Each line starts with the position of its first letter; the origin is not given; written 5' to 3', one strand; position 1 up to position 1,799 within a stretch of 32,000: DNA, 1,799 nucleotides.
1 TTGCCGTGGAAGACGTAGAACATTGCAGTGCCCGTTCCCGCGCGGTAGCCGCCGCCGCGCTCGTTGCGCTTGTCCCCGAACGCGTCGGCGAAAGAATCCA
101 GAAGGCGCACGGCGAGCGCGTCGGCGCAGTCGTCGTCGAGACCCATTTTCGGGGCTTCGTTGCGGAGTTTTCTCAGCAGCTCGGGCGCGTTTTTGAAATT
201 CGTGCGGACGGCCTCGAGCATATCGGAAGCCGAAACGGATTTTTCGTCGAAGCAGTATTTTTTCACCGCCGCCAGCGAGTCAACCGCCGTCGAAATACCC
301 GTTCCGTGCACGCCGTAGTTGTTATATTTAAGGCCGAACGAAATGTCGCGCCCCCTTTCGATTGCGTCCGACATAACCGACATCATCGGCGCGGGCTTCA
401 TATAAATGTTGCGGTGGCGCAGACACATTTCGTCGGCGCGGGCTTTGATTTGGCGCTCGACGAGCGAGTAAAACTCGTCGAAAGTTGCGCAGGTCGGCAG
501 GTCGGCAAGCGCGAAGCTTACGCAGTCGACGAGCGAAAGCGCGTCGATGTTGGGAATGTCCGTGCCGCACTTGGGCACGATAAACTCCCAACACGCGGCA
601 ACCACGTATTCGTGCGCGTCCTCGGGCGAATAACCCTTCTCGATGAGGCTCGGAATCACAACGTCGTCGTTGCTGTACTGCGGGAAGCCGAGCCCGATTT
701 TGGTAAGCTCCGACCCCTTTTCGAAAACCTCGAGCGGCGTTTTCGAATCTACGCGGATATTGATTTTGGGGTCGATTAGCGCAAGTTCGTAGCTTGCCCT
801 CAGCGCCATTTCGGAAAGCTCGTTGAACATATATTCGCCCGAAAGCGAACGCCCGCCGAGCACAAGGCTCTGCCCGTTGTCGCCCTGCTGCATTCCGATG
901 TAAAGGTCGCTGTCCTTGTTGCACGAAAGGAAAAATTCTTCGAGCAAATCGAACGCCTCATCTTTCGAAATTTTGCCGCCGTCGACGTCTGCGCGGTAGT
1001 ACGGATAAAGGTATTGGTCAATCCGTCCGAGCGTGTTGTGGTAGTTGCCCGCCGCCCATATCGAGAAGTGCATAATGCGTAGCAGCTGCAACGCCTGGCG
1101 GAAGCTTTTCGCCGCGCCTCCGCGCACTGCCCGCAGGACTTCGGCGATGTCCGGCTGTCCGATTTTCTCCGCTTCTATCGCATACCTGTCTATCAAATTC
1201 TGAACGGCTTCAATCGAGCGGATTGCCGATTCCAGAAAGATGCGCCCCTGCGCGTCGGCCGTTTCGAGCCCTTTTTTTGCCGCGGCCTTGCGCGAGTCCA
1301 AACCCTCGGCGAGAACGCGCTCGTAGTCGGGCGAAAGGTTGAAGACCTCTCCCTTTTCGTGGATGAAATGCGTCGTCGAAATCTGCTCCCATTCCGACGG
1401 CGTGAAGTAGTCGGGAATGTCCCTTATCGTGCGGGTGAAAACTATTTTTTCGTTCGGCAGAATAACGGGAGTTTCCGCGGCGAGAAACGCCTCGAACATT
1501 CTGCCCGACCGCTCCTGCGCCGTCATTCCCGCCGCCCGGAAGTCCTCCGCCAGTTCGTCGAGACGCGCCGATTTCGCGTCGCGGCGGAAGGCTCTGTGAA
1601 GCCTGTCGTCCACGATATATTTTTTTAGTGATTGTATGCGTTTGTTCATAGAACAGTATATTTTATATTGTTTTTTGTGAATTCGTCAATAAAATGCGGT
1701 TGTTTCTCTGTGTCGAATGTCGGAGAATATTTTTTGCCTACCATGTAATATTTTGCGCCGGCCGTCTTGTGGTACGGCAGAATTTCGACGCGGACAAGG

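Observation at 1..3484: galM - short activase - glycyl radical enzyme operon: a GRE hidden from the ORF track, in an uncharacterised context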

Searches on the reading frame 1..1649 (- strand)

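Call 5: search_protein_families(library=pfam, proteins=[window:1-1649:-], max_evalue=0.01)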
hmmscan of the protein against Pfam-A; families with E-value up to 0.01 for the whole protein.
window:1-1649:- (549 aa): 1 family
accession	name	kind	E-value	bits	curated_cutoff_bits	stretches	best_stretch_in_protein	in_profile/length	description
PF02901.20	PFL-like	-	3.7e-92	310.4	24.3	1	83-547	134-645/647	Pyruvate formate lyase-like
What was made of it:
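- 1..1649 (-): N-terminal 549 codons of a 688-aa glycyl radical enzyme; the gene is cut by the window edge, and the remaining 139 codons plus an MFS sugar-porter gene lie to the left of the window. PFL-like domain 3.7e-92 (call 5).
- On Glycyl radical enzyme superfamily (PFL-like branch): PF02901 at 3.7e-92 (call 5).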

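Call 6: search_protein_families(library=ncbifam, proteins=[window:1-1649:-], max_evalue=0.01)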
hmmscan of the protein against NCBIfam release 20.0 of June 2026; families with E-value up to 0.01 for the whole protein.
window:1-1649:- (549 aa): 10 families
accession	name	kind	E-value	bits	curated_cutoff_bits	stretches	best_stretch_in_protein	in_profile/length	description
TIGR01774.1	PFL2-3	subfamily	3e-58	197.8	678.2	1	108-542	161-640/786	formate C-acetyltransferase/glycerol dehydratase family glycyl radical enzyme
NF048009.1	SfplDhtHpfGKleb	equivalog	9.7e-54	182.7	1000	1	102-539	182-672/824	(2S)-3-sulfopropanediol dehydratase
NF007437.0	PRK09983.1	equivalog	3.5e-50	170.9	1109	1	105-543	157-620/765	formate C-acetyltransferase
NF043068.1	glycl_HYPD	equivalog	5e-48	163.7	1100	2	414-539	508-637/784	trans-4-hydroxy-L-proline dehydratase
NF048011.1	SfplDhtHpsGDes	equivalog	2.9e-46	158.2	1000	1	107-531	188-662/821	(2S)-3-sulfopropanediol dehydratase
TIGR04394.1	choline_CutC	equivalog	1.1e-43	149.8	1050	2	149-355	222-434/789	choline trimethylamine-lyase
NF033718.1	indole_decarb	equivalog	1.4e-31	109.5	1100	2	130-358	247-496/868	indoleacetate decarboxylase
NF033715.1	glycyl_HPDL_Lrg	equivalog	9.2e-30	103.1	1150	2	156-353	300-507/901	4-hydroxyphenylacetate decarboxylase large subunit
TIGR04040.1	glycyl_YjjI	hypoth_equivalog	0.0047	15.5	498.3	0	277-341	158-222/497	YjjI family glycine radical enzyme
TIGR01255.1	pyr_form_ly_1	equivalog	0.0071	14.8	994.2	0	450-525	512-574/744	formate C-acetyltransferase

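Call 7: find_homologous_proteins(query=window:1-1649:-, max_evalue=1e-10)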
Query window:1-1649:- (549 aa): 7698 proteins with E <= 1e-10 among 8000 candidates; the best 120 are listed.
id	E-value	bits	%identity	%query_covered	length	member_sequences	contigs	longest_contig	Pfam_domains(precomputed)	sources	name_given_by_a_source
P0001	0.0e+0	1236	99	100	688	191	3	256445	PF02901.21,PF01228.27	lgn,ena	-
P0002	3.0e-297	1005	78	100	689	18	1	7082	PF02901.21,PF01228.27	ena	-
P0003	1.3e-294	996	77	100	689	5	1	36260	PF02901.21,PF01228.27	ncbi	-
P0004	1.4e-283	960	76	100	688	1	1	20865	PF02901.21,PF01228.27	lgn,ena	-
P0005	8.2e-283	957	77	100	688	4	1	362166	PF02901.21,PF01228.27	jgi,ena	-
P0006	3.1e-281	952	75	100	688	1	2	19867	PF02901.21,PF01228.27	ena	-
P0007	3.1e-280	948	74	100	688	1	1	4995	PF02901.21,PF01228.27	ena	-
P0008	5.6e-280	948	74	100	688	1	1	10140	PF02901.21,PF01228.27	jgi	jgi:formate C-acetyltransferase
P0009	7.6e-280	947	74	100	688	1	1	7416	PF02901.21,PF01228.27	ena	-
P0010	7.6e-280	947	74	100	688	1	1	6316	PF02901.21,PF01228.27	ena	-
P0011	1.1e-279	947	74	100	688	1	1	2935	PF02901.21,PF01228.27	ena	-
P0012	4.8e-279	945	74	100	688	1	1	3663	PF02901.21,PF01228.27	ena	-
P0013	6.6e-279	944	74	100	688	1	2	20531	PF02901.21,PF01228.27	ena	-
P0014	8.7e-279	944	74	100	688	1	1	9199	PF02901.21,PF01228.27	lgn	-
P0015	1.7e-278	943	74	100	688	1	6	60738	PF02901.21,PF01228.27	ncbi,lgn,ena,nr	ncbi:MAG: hypothetical protein IKC88_05465 [Opitutales bacterium]|nr:hypothetical protein [Opitutale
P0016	1.7e-278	943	74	100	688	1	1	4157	PF02901.21,PF01228.27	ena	-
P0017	2.0e-278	942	74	100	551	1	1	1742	PF02901.21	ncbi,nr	ncbi:MAG: pyruvate formate lyase family protein, partial [Opitutales bacterium]|nr:pyruvate formate 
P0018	2.3e-278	942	74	100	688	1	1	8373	PF02901.21,PF01228.27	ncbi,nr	ncbi:MAG: hypothetical protein J6K91_04560 [Opitutales bacterium]|nr:hypothetical protein [Opitutale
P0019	6.8e-278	941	74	100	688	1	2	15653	PF02901.21,PF01228.27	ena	-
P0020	1.2e-277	940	74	100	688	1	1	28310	PF02901.21,PF01228.27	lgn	-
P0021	2.0e-277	939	75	100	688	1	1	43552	PF02901.21,PF01228.27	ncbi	-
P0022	9.0e-277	937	73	100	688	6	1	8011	PF02901.21,PF01228.27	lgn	-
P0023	4.3e-276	935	74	100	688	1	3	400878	PF02901.21,PF01228.27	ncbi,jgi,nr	ncbi:MAG: pyruvate formate-lyase [Opitutales bacterium]|nr:pyruvate formate-lyase [Opitutales bacter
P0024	2.4e-267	906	70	100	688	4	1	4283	PF02901.21,PF01228.27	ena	-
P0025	3.4e-267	905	72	100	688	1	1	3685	PF02901.21,PF01228.27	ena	-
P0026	2.1e-258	876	68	100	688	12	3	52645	PF02901.21,PF01228.27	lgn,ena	-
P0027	6.2e-256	868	67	100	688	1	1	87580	PF02901.21,PF01228.27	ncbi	-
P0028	1.3e-249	847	67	100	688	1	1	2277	PF02901.21,PF01228.27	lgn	-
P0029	5.4e-249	845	67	100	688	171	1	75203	PF02901.21,PF01228.27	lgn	-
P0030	1.9e-248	844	67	100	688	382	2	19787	PF02901.21,PF01228.27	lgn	-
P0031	2.4e-248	843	67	100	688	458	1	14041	PF02901.21,PF01228.27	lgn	-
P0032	3.1e-247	840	66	100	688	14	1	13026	PF02901.21,PF01228.27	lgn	-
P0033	5.4e-246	835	65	100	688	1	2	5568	PF02901.21,PF01228.27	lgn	-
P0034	9.7e-246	835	67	100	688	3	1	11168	PF02901.21,PF01228.27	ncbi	-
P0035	2.9e-244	830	67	100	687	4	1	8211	PF02901.21,PF01228.27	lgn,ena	-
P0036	7.3e-244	828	67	100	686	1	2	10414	PF02901.21,PF01228.27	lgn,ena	-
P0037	8.1e-242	822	67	100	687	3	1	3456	PF02901.21,PF01228.27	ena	-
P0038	6.3e-226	769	66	92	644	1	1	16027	PF02901.21,PF01228.27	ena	-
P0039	2.6e-221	754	61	100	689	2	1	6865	PF02901.21,PF01228.27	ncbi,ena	-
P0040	2.0e-218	744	60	100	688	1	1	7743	PF02901.21,PF01228.27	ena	-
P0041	1.8e-217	741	60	100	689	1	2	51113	PF02901.21,PF01228.27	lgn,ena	-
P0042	1.8e-216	738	59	100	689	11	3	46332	PF02901.21,PF01228.27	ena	-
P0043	1.8e-215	735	59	100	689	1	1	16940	PF02901.21,PF01228.27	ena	-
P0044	2.0e-215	735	59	100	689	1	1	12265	PF02901.21,PF01228.27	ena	-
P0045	2.3e-214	731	58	100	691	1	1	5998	PF02901.21,PF01228.27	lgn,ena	-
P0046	5.7e-214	730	59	100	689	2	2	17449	PF02901.21,PF01228.27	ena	-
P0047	6.9e-214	730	59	100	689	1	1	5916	PF02901.21,PF01228.27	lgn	-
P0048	1.6e-213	728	60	100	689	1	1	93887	PF02901.21,PF01228.27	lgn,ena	-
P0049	2.0e-213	728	59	100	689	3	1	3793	PF02901.21,PF01228.27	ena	-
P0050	2.3e-213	728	58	100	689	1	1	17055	PF02901.21,PF01228.27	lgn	-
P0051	2.3e-213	728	59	100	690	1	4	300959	PF02901.21,PF01228.27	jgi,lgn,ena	-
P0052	3.2e-213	727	59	100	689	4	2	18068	PF02901.21,PF01228.27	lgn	-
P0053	3.6e-213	727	59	100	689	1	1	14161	PF02901.21,PF01228.27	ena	-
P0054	4.1e-213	727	60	100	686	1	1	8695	PF02901.21,PF01228.27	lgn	-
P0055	5.0e-213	727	59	100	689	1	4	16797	PF02901.21,PF01228.27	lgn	-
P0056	5.7e-213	726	59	100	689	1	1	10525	PF02901.21,PF01228.27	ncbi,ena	-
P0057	8.2e-213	726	58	100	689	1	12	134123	PF02901.21,PF01228.27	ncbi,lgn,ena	-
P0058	8.2e-213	726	58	100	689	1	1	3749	PF02901.21,PF01228.27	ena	-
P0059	9.1e-213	726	57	100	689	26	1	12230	PF02901.21,PF01228.27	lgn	-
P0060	1.0e-212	726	57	100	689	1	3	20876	PF02901.21,PF01228.27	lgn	-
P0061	1.1e-212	726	57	100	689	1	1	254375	PF02901.21,PF01228.27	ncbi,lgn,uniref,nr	ncbi:pyruvate formate lyase family protein [Bacteroides sp.]|uniref:pyruvate formate lyase family pr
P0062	1.2e-212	725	59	100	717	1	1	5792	PF02901.21,PF01228.27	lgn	-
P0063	1.3e-212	725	60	100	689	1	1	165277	PF02901.21,PF01228.27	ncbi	-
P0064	2.0e-212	725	59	99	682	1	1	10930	PF02901.21,PF01228.27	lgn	-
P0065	2.6e-212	724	58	100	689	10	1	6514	PF02901.21,PF01228.27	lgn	-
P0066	3.0e-212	724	59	100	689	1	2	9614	PF02901.21,PF01228.27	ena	-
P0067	5.0e-212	723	58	100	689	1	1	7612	PF02901.21,PF01228.27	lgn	-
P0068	5.1e-212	723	57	100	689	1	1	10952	PF02901.21,PF01228.27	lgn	-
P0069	5.6e-212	723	58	100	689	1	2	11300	PF02901.21,PF01228.27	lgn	-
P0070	6.0e-212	723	58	100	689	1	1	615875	PF02901.21,PF01228.27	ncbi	ncbi:MAG: pyruvate formate lyase family protein [Fermentimonas sp.]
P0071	7.2e-212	723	59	100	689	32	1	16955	PF02901.21,PF01228.27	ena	-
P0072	8.8e-212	723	59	100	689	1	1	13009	PF02901.21,PF01228.27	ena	-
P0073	1.2e-211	722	58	100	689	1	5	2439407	PF02901.21,PF01228.27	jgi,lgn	jgi:pyruvate-formate lyase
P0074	1.8e-211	722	58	100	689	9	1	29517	PF02901.21,PF01228.27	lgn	-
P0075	2.0e-211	721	58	100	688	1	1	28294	PF02901.21,PF01228.27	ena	-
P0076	2.1e-211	721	59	100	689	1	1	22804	PF02901.21,PF01228.27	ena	-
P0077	2.4e-211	721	58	100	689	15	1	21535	PF02901.21,PF01228.27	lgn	-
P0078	3.0e-211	721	59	100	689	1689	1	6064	PF02901.21,PF01228.27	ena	-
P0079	3.5e-211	721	59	100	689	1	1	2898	PF02901.21,PF01228.27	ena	-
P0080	4.8e-211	720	57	100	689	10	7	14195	PF02901.21,PF01228.27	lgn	-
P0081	1.0e-210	719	56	100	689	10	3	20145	PF02901.21,PF01228.27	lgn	-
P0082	1.1e-210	719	58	100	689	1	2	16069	PF02901.21,PF01228.27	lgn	-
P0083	2.0e-210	718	58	100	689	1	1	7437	PF02901.21,PF01228.27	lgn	-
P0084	2.3e-210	718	58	100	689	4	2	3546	PF02901.21,PF01228.27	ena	-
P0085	2.3e-210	718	59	100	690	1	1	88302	PF02901.21,PF01228.27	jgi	-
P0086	2.6e-210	718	58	100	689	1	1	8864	PF02901.21,PF01228.27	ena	-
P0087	2.6e-210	718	57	100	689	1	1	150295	PF02901.21,PF01228.27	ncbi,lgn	-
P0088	3.1e-210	717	58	100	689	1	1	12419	PF02901.21,PF01228.27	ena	-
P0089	3.3e-210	717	57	100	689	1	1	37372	PF02901.21,PF01228.27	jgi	-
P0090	3.3e-210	717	57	100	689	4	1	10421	PF02901.21,PF01228.27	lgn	-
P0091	3.5e-210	717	59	100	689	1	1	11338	PF02901.21,PF01228.27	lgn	-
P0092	4.0e-210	717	57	100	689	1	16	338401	PF02901.21,PF01228.27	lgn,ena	-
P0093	4.0e-210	717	57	100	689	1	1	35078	PF02901.21,PF01228.27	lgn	-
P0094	4.2e-210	717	57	100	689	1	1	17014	PF02901.21,PF01228.27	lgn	-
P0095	5.0e-210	717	57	100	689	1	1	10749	PF02901.21,PF01228.27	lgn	-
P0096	5.1e-210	717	57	100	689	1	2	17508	PF02901.21,PF01228.27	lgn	-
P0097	5.4e-210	717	58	100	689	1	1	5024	PF02901.21,PF01228.27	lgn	-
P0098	5.7e-210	717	58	100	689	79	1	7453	PF02901.21,PF01228.27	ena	-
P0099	6.0e-210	717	58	100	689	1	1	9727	PF02901.21,PF01228.27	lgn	-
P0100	6.3e-210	716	59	100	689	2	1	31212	PF02901.21,PF01228.27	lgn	-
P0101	6.9e-210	716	57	100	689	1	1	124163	PF02901.21,PF01228.27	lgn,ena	-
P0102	7.0e-210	716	58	100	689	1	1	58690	PF02901.21,PF01228.27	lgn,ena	-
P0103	7.0e-210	716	57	100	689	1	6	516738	PF02901.21,PF01228.27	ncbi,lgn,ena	-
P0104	8.2e-210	716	57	100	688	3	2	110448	PF02901.21,PF01228.27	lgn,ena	-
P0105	8.3e-210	716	58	100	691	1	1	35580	PF02901.21,PF01228.27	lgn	-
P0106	9.0e-210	716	58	100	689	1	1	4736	PF02901.21,PF01228.27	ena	-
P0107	9.0e-210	716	58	100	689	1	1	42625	PF02901.21,PF01228.27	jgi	jgi:formate C-acetyltransferase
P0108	1.1e-209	716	57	100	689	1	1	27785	PF02901.21,PF01228.27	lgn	-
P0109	1.2e-209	716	58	100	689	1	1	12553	PF02901.21,PF01228.27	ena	-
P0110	2.9e-209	714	58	100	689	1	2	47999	PF02901.21,PF01228.27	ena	-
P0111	3.3e-209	714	59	100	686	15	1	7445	PF02901.21,PF01228.27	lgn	-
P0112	3.4e-209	714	56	100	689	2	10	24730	PF02901.21,PF01228.27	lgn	-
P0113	1.2e-208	712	58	100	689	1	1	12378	PF02901.21,PF01228.27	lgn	-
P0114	1.3e-208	712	57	100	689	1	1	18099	PF02901.21,PF01228.27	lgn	-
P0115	3.1e-208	711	58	100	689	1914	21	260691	PF02901.21,PF01228.27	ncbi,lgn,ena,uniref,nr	ncbi:pyruvate formate lyase family protein [Bacteroides fragilis]|uniref:pyruvate formate lyase fami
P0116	4.8e-208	710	58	100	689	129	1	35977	PF02901.21,PF01228.27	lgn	-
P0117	5.3e-208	710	58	100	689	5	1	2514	PF02901.21,PF01228.27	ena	-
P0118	7.0e-208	710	58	100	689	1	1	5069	PF02901.21,PF01228.27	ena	-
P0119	8.2e-208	709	58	100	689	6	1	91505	PF02901.21,PF01228.27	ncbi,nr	ncbi:MAG: pyruvate formate-lyase [Bacteroidales bacterium]|nr:pyruvate formate-lyase [Bacteroidales 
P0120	9.7e-208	709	57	100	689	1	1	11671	PF02901.21,PF01228.27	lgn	-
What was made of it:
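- Database names only (call 7).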

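Call 11: search_solved_structures(query=P0001, max_evalue=0.00001, show_alignments=1)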
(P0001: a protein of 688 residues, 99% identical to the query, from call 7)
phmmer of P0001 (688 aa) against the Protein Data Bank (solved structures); distinct sequences matched with E-value up to 0.00001: 35.
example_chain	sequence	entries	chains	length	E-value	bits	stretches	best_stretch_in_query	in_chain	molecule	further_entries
1r8w_A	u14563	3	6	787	5.2e-78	266.2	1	102-686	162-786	glycerol dehydratase | B12-independent glycerol dehydratase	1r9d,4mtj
8yjo_A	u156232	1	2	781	1.4e-68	235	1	104-685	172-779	Probable dehydratase PflD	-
6vxc_A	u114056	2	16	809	2.4e-67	230.9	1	144-684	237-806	Trans-4-hydroxy-L-proline dehydratase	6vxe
8id0_A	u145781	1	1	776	6.1e-67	229.6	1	178-686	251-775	formate C-acetyltransferase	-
5i2a_A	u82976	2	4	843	2.4e-65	224.3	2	102-486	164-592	Diol-dehydratase | Diol dehydratase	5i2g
9f3w_A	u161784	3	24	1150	2.1e-63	217.9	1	127-684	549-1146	Choline trimethylamine-lyase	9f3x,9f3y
6xs4_A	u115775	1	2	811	2.4e-62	214.4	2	424-686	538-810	Formate C-acetyltransferase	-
8id7_A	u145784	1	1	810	2.6e-62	214.3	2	424-686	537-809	Probable dehydratase YbiW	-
8yjn_A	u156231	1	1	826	2.9e-62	214.2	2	424-686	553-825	Probable dehydratase YbiW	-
2f3o_A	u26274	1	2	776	5.5e-62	213.2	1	167-683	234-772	pyruvate formate-lyase 2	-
9ht9_A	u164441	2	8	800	1.1e-61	212.3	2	381-683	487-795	Choline trimethylamine-lyase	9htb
9r0v_A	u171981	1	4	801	1.1e-61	212.3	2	381-683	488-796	Choline trimethylamine-lyase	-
5fay_A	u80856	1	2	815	1.1e-61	212.2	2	381-683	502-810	Choline trimethylamine-lyase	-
5faw_A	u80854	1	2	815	1.1e-61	212.2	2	381-683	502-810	Choline trimethylamine-lyase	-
6vue_A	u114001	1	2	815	1.2e-61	212.2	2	381-683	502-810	Choline trimethylamine-lyase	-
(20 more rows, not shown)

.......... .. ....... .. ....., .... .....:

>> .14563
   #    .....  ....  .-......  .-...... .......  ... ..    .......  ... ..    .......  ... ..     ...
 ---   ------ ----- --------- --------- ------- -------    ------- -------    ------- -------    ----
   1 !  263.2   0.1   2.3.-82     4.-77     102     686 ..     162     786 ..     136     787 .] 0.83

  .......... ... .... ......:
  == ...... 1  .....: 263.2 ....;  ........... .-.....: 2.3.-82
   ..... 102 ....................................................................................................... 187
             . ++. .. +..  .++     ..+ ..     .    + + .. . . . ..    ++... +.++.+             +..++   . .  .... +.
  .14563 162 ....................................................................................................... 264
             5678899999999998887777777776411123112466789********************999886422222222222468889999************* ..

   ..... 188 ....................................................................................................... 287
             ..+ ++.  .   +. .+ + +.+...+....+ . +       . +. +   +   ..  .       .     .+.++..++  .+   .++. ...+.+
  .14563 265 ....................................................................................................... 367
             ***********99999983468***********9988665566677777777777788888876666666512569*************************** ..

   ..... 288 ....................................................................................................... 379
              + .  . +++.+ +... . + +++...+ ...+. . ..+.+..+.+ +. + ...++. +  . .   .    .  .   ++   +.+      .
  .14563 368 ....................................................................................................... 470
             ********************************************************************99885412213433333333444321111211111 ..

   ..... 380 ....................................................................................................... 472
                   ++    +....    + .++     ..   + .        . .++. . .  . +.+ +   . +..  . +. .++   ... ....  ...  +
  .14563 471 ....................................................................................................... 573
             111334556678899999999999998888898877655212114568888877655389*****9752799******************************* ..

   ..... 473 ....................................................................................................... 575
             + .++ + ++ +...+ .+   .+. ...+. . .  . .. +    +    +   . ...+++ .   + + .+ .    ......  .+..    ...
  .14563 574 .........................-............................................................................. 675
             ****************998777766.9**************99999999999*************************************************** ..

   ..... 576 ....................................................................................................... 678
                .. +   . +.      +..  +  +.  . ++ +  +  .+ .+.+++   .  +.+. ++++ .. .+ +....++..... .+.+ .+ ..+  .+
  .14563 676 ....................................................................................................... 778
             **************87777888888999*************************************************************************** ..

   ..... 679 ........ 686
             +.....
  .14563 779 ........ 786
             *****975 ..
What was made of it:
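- Similarity to PflB structures is confined to the C-terminal domain (call 11).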

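Call 14: find_encoding_contigs(protein=P0115, flank=8000, max_places=3)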
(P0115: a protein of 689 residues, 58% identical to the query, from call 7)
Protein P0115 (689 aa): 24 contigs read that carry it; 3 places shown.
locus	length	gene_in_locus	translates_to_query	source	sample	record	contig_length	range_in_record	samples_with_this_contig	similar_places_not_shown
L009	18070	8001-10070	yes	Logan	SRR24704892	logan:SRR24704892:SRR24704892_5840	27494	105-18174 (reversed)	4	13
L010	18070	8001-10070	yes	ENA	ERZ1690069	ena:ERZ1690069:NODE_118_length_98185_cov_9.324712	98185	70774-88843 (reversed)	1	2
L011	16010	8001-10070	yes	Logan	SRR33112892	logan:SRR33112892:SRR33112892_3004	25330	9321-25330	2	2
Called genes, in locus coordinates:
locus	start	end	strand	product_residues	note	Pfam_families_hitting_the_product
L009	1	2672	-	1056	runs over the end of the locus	PF13620:CarboxypepD_reg, PF13715:CarbopepD_reg_2, PF07715:Plug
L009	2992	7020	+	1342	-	PF07494:Reg_prop (faint), PF08450:SGL (faint), PF07495:Y_Y_Y, PF00512:HisKA, PF02518:HATPase_c, PF00072:Response_reg, PF00165:HTH_AraC, PF12833:HTH_18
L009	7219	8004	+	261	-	PF13353:Fer4_12, PF04055:Radical_SAM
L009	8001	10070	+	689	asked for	PF02901:PFL-like, PF01228:Gly_radical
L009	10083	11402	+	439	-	PF00083:Sugar_tr, PF07690:MFS_1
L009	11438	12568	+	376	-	PF01263:Aldose_epim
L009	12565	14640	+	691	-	PF07944:Beta-AFase-like_GH127_cat, PF20736:Glyco_hydro127M, PF20737:Glyco_hydro127C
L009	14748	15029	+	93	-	PF03992:ABM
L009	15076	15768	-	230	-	-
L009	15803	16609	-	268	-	PF00459:Inositol_P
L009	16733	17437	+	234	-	-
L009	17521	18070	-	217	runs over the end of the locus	PF16499:Melibiase_2, PF17801:Melibiase_C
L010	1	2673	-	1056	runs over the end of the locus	PF13620:CarboxypepD_reg, PF13715:CarbopepD_reg_2, PF07715:Plug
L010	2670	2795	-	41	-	-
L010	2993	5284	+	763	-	PF07494:Reg_prop (faint), PF08450:SGL (faint), PF07495:Y_Y_Y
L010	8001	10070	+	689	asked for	PF02901:PFL-like, PF01228:Gly_radical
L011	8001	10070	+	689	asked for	PF02901:PFL-like, PF01228:Gly_radical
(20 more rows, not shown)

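Call 22: find_encoding_contigs(protein=P0023, flank=10000, max_places=2)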
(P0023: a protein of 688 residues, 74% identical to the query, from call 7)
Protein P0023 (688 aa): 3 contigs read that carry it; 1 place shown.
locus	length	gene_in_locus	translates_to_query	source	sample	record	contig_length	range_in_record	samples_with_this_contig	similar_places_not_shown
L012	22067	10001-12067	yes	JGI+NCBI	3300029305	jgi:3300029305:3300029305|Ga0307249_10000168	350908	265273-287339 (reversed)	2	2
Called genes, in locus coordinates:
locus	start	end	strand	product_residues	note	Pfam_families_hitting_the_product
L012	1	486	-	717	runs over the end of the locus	PF13191:AAA_16 (faint), PF06068:TIP49 (faint), PF20720:nSTAND3 (faint), PF25199:nSTAND_NTPase5 (faint), PF13730:HTH_36 (faint), PF00004:AAA, PF27394:Aq_aa27 (weak), PF00004:AAA, +9 more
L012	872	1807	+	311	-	PF02729:OTCace_N, PF00185:OTCace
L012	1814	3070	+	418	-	PF01979:Amidohydro_1, PF07969:Amidohydro_3, PF12890:DHOase, PF07969:Amidohydro_3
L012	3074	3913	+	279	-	PF02517:Rce1-like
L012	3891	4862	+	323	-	PF00586:AIRS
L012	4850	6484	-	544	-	-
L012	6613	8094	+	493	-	PF00270:DEAD, PF04851:ResIII, PF00271:Helicase_C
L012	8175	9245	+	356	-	PF01263:Aldose_epim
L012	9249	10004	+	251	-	PF13353:Fer4_12, PF04055:Radical_SAM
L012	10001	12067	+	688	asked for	PF02901:PFL-like, PF01228:Gly_radical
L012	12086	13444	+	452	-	PF00083:Sugar_tr, PF07690:MFS_1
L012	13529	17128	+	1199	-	PF17132:Glyco_hydro_106, PF02837:Glyco_hydro_2_N, PF22666:Glyco_hydro_2_N2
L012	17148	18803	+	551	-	PF01368:DHH, PF00571:CBS (weak), PF07085:DRTGG, PF02833:DHHA2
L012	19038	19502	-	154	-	PF01610:DDE_Tnp_ISL3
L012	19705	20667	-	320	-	PF09556:RE_HaeIII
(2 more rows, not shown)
